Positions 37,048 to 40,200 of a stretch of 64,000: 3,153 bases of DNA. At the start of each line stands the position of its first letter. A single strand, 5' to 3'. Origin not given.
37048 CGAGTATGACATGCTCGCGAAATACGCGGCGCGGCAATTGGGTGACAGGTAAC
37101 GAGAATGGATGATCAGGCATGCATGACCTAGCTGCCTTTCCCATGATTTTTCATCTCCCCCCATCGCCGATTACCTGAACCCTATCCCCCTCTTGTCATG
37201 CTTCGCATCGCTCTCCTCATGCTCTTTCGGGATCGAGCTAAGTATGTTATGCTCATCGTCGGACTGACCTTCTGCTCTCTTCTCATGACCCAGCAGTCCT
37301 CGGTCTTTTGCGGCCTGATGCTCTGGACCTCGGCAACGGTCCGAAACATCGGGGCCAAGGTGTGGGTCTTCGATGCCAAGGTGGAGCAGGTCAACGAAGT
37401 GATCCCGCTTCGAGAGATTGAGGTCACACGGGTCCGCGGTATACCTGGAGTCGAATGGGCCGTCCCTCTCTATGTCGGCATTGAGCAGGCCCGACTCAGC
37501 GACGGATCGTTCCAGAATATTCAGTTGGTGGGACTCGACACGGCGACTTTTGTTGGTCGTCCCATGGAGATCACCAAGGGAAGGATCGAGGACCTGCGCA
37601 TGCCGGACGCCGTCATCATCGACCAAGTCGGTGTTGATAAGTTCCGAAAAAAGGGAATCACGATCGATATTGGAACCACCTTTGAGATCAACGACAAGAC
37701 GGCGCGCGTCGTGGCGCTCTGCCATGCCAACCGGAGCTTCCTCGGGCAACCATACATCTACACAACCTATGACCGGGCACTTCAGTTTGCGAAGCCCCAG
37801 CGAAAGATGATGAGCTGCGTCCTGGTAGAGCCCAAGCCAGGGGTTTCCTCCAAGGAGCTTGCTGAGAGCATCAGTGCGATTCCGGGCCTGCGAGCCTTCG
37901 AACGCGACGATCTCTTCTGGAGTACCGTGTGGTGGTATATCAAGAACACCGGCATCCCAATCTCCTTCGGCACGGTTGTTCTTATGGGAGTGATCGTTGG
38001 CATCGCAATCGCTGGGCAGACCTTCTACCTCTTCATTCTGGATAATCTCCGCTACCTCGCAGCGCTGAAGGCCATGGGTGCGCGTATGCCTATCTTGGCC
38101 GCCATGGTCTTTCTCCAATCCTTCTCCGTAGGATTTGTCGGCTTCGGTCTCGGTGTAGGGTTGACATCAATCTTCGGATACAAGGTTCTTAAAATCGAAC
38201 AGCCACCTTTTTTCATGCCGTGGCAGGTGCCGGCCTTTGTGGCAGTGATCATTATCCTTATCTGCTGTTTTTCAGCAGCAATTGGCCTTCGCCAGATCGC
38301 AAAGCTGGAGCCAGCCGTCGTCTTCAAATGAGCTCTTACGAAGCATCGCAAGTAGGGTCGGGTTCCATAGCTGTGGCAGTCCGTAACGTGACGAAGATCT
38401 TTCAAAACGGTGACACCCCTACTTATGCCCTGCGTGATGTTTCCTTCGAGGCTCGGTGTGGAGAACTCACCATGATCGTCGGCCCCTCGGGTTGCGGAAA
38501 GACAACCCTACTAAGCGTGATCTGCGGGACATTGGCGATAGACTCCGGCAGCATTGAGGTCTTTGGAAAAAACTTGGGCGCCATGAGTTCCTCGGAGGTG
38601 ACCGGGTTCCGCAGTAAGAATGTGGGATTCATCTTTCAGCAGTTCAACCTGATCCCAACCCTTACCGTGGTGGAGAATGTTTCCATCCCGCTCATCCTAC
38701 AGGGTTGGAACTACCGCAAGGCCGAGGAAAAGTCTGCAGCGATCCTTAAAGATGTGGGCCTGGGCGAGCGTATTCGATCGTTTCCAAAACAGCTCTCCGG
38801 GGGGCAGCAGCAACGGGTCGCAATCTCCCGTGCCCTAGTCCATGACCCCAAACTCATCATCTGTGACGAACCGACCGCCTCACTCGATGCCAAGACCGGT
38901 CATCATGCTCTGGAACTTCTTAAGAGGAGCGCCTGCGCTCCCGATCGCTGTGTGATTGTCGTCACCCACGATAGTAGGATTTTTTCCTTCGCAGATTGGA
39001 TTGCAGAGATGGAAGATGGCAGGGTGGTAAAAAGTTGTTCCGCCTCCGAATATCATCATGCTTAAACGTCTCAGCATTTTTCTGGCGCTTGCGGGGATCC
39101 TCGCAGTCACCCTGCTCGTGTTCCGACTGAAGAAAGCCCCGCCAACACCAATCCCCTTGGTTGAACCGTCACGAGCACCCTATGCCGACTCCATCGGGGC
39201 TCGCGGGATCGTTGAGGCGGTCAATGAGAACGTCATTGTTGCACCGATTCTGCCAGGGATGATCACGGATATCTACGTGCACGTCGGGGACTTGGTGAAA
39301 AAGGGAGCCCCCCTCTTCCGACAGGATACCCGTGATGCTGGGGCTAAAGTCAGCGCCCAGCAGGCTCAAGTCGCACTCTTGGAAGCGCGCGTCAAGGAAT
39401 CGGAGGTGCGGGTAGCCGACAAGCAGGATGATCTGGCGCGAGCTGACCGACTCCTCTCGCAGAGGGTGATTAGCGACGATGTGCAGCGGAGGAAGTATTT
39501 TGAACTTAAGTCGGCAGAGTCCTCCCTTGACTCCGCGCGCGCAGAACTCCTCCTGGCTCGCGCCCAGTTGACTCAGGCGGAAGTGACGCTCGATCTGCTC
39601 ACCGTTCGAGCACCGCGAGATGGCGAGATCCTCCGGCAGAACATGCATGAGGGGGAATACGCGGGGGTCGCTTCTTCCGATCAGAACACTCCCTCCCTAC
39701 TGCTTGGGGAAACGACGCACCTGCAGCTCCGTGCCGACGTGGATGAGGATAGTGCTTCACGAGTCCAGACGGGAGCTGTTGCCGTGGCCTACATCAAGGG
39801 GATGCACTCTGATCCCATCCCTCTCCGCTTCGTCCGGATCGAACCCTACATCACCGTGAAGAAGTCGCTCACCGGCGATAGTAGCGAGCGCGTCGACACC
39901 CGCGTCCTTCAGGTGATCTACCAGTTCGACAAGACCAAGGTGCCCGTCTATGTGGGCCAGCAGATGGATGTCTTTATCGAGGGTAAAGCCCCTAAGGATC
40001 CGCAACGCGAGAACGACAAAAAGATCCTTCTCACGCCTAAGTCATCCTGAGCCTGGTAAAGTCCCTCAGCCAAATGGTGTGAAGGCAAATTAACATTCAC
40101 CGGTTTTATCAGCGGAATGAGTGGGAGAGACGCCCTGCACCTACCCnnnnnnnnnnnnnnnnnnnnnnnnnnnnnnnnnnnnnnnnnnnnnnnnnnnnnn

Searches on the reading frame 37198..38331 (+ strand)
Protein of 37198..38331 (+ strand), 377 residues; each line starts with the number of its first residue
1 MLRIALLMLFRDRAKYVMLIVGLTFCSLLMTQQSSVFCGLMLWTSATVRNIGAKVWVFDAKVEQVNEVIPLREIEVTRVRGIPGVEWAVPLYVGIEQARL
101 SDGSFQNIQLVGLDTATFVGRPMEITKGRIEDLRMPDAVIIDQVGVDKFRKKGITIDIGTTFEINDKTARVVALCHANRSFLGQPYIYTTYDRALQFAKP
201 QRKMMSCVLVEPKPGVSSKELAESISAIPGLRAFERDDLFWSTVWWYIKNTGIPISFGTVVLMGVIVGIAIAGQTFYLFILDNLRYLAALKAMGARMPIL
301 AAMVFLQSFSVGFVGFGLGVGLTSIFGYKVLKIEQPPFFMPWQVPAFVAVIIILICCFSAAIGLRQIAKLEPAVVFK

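Call 40: search_protein_families(library=pfam, proteins=[window:37198-38331:+], max_evalue=0.001)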
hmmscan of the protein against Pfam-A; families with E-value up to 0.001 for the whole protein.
window:37198-38331:+ (377 aa): 2 families
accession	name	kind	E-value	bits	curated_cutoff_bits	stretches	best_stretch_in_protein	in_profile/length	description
PF12704.14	MacB_PCD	-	8.7e-11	42.9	27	1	67-227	52-206/207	MacB-like periplasmic core domain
PF02687.27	FtsX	-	4e-10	40.2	25.5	1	260-372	3-120/120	FtsX-like permease C-terminal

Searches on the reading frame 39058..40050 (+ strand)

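Call 40: search_protein_families(library=pfam, proteins=[window:39058-40050:+], max_evalue=0.001)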
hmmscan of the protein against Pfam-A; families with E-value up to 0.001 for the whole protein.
window:39058-40050:+ (330 aa): 3 families
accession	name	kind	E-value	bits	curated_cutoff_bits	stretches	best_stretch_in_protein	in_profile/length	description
PF16576.10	HlyD_D23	-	1.8e-09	37.6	30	1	45-265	5-188/214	Barrel-sandwich domain of CusB or HlyD membrane-fusion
PF13437.12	HlyD_3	-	3.9e-07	31.2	22.2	0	182-291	1-94/106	HlyD family secretion protein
PF13533.13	Biotin_lipoyl_2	-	8.6e-05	22.7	29.8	1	59-87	1-29/32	Biotin-lipoyl like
